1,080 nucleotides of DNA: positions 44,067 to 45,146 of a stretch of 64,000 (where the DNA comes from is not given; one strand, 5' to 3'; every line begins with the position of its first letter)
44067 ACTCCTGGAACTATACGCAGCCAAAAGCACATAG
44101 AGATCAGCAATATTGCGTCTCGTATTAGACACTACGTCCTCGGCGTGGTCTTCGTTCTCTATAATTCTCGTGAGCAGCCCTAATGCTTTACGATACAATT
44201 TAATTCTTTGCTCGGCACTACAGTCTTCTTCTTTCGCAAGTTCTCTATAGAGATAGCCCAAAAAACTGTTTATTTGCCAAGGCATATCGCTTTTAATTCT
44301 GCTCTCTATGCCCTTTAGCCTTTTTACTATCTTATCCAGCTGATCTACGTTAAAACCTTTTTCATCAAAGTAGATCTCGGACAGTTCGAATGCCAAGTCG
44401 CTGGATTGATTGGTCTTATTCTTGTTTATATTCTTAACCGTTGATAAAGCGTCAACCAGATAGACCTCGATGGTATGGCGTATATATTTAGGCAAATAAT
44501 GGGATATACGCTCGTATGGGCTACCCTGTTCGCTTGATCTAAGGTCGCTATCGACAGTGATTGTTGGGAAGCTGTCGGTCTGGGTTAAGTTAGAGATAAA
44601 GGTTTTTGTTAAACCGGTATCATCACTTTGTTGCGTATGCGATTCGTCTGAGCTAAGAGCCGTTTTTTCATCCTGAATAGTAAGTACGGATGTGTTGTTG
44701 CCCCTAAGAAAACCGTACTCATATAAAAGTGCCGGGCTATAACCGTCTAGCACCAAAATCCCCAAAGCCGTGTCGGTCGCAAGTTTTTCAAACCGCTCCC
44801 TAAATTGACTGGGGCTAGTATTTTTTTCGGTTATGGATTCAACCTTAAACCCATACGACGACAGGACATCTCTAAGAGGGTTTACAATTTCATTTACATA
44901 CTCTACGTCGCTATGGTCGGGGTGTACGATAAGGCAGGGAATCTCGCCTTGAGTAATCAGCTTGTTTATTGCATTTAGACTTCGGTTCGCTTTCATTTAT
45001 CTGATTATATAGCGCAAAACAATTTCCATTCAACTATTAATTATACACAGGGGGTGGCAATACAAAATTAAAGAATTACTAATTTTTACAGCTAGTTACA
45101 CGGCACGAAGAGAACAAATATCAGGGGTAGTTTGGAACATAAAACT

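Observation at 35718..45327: A second-messenger riboswitch wired to a 3092-aa cytoplasmic TPR scaffold: candidate undescribed c-di-GMP-controlled system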

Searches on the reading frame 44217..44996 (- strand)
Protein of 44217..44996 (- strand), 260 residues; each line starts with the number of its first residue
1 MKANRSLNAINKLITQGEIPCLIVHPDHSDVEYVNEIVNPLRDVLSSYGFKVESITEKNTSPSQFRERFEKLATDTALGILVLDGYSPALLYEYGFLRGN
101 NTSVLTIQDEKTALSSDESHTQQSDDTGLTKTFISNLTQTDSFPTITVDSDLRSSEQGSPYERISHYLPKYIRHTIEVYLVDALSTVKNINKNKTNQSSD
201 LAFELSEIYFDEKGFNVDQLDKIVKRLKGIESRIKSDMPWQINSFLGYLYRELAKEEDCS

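Call 8: search_protein_families(library=ncbifam, proteins=[window:44247-44996:-], max_evalue=0.01)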
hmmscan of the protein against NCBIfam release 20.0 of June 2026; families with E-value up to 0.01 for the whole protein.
window:44247-44996:- (250 aa): 0 families

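Call 9: search_protein_families(library=padloc, proteins=[window:44247-44996:-], max_evalue=0.1)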
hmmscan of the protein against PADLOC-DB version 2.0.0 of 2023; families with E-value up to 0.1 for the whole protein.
window:44247-44996:- (250 aa): 0 families

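Call 10: search_solved_structures(query=window:44397-44996:-, max_evalue=10)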
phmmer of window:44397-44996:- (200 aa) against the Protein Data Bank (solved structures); distinct sequences matched with E-value up to 10: 0.

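Call 11: find_homologous_proteins(query=window:44217-44996:-, max_evalue=0.001)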
Query window:44217-44996:-: 548 candidates shared short words with the query, none scored E <= 0.001.

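Call 17: search_protein_representatives(protein=window:44367-44996:-)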
Query: 210 residues. Proteins with E-value up to 0.001 (for the whole library): 76; up to 1e-10: 32; up to 1e-30: 0. The best 76 are listed.
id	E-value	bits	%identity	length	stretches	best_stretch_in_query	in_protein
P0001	5.1e-28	114.5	40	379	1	13-209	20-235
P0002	5.0e-22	95.0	44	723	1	8-139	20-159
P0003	1.5e-21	93.4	42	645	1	9-135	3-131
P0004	3.5e-21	92.2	41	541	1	13-116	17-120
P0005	1.0e-19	87.4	33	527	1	12-191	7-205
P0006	1.1e-19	87.4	38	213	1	12-127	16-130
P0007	2.8e-19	86.0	43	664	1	16-116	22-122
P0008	1.6e-18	83.5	36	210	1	15-116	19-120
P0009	1.9e-17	80.0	35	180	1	8-136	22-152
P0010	2.6e-17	79.6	38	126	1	12-113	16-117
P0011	4.0e-17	79.0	36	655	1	16-137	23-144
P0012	4.3e-17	78.9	35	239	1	9-140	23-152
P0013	7.3e-16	74.9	38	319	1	15-130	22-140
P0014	8.1e-16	74.7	27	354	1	17-209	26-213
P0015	2.9e-15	72.9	34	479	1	15-131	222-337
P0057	1.6e-06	44.4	32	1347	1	10-108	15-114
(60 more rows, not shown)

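Call 27: find_encoding_contigs(protein=P0001, flank=10000, max_places=4)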
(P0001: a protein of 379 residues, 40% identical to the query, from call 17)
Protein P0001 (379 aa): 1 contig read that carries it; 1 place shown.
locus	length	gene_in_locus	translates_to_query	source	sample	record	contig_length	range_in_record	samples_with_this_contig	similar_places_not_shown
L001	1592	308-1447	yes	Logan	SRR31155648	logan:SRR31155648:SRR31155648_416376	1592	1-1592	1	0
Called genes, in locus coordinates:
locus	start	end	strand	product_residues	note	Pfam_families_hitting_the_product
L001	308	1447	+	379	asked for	-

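Call 29: find_encoding_contigs(protein=P0002, flank=10000, max_places=3)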
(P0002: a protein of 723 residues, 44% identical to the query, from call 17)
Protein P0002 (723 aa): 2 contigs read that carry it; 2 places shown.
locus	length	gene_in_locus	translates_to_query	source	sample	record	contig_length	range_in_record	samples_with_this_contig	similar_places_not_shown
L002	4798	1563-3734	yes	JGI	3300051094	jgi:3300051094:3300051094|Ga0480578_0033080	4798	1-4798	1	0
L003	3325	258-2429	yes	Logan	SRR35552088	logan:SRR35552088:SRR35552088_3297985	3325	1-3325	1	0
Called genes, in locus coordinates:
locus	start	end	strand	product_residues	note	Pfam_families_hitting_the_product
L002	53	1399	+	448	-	PF07992:Pyr_redox_2, PF13738:Pyr_redox_3 (faint), PF00070:Pyr_redox, PF02852:Pyr_redox_dim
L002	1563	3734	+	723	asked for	PF13424:TPR_12 (faint)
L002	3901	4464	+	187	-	PF00258:Flavodoxin_1, PF12641:Flavodoxin_3 (weak), PF12724:Flavodoxin_5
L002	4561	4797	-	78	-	?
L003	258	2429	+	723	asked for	PF13424:TPR_12 (faint)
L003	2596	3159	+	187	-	PF00258:Flavodoxin_1, PF12641:Flavodoxin_3 (weak), PF12724:Flavodoxin_5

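Call 30: find_encoding_contigs(protein=P0003, flank=10000, max_places=3)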
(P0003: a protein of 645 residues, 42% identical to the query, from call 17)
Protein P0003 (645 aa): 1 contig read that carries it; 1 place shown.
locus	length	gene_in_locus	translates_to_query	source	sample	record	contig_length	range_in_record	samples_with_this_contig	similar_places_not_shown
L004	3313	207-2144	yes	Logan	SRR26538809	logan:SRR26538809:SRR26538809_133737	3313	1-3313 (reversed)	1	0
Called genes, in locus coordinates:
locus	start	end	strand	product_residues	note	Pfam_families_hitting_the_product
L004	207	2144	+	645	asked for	PF13424:TPR_12 (faint)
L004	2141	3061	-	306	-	PF02518:HATPase_c (weak)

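Call 31: find_encoding_contigs(protein=P0005, flank=10000, max_places=3)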
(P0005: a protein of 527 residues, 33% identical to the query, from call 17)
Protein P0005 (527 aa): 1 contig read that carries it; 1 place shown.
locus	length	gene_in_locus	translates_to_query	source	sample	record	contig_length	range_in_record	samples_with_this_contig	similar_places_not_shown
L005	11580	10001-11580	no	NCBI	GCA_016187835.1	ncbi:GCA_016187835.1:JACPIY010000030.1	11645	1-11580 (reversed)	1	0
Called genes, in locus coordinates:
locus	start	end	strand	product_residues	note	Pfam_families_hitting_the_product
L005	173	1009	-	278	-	PF00850:Hist_deacetyl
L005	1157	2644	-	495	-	-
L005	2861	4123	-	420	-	PF07690:MFS_1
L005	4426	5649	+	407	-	PF21269:TreT_GT1, PF20706:GT4-conflict, PF00534:Glycos_transf_1, PF13692:Glyco_trans_1_4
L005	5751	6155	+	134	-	PF14018:DUF4234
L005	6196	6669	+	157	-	PF10825:DUF2752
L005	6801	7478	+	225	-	PF20097:DUF6487 (weak)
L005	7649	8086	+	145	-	-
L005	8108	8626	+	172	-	PF00080:Sod_Cu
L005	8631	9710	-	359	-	PF00072:Response_reg, PF13487:HD_5, PF01966:HD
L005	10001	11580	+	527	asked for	PF13424:TPR_12 (faint), PF13374:TPR_10 (faint)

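Call 35: find_encoding_contigs(protein=P0004, flank=10000, max_places=3)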
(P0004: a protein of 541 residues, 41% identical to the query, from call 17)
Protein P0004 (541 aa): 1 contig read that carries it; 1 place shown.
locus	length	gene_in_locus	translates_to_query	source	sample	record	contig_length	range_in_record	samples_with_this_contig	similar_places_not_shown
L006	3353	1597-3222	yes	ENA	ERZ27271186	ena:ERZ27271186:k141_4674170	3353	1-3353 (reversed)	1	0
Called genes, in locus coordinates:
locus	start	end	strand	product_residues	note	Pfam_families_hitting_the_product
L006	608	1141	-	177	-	PF01936:NYN (weak)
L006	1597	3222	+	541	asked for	PF00515:TPR_1 (faint), PF13424:TPR_12 (faint), PF07719:TPR_2 (faint), PF13181:TPR_8 (faint), PF14938:SNAP (faint), PF13374:TPR_10 (faint)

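Call 36: find_encoding_contigs(protein=P0057, flank=10000, max_places=3)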
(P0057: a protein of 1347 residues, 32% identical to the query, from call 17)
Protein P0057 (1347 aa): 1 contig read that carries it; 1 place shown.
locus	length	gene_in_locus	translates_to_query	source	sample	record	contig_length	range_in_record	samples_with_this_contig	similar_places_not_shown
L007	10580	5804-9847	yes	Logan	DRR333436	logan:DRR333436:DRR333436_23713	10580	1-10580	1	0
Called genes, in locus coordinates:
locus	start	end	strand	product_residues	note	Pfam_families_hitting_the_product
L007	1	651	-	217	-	?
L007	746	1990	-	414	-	PF07690:MFS_1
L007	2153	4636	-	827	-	-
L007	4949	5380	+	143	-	-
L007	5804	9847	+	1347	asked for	PF13424:TPR_12 (faint), PF20308:TPR-S (faint), PF14938:SNAP (faint), PF04212:MIT (faint)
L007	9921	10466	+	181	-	-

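Call 57: search_protein_families(library=pfam, proteins=[L007:5804-6253:+], max_evalue=10)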
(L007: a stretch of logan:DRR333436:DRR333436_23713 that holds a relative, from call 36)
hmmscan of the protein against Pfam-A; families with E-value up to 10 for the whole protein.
L007:5804-6253:+ (150 aa): 0 families

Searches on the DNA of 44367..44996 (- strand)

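Call 32: search_rna_families(sources=[L001, L002, L003, L004, L005], threshold=gathering)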
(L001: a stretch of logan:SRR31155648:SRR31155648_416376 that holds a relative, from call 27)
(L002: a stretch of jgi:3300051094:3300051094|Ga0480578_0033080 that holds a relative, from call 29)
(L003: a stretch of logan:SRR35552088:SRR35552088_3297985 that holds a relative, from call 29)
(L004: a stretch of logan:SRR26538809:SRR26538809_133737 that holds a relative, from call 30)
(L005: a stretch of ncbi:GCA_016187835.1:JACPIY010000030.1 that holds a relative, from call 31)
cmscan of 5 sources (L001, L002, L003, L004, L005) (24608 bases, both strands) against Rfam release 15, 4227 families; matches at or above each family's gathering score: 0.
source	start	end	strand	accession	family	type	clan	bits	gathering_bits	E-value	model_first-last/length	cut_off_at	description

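Call 37: search_rna_families(sources=[L006, L007], threshold=gathering, show_alignments=2)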
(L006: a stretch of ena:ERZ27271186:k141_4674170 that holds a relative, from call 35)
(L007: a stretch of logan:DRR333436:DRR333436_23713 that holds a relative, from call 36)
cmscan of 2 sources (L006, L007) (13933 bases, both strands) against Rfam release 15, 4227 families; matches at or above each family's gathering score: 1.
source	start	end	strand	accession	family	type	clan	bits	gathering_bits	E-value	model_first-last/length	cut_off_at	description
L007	5522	5614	+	RF03167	c-di-GMP-I-GGC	Cis-reg; riboswitch;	CL00126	68.3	59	1.1e-14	1-80/80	no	c-di-GMP-I-GGC riboswitch aptamer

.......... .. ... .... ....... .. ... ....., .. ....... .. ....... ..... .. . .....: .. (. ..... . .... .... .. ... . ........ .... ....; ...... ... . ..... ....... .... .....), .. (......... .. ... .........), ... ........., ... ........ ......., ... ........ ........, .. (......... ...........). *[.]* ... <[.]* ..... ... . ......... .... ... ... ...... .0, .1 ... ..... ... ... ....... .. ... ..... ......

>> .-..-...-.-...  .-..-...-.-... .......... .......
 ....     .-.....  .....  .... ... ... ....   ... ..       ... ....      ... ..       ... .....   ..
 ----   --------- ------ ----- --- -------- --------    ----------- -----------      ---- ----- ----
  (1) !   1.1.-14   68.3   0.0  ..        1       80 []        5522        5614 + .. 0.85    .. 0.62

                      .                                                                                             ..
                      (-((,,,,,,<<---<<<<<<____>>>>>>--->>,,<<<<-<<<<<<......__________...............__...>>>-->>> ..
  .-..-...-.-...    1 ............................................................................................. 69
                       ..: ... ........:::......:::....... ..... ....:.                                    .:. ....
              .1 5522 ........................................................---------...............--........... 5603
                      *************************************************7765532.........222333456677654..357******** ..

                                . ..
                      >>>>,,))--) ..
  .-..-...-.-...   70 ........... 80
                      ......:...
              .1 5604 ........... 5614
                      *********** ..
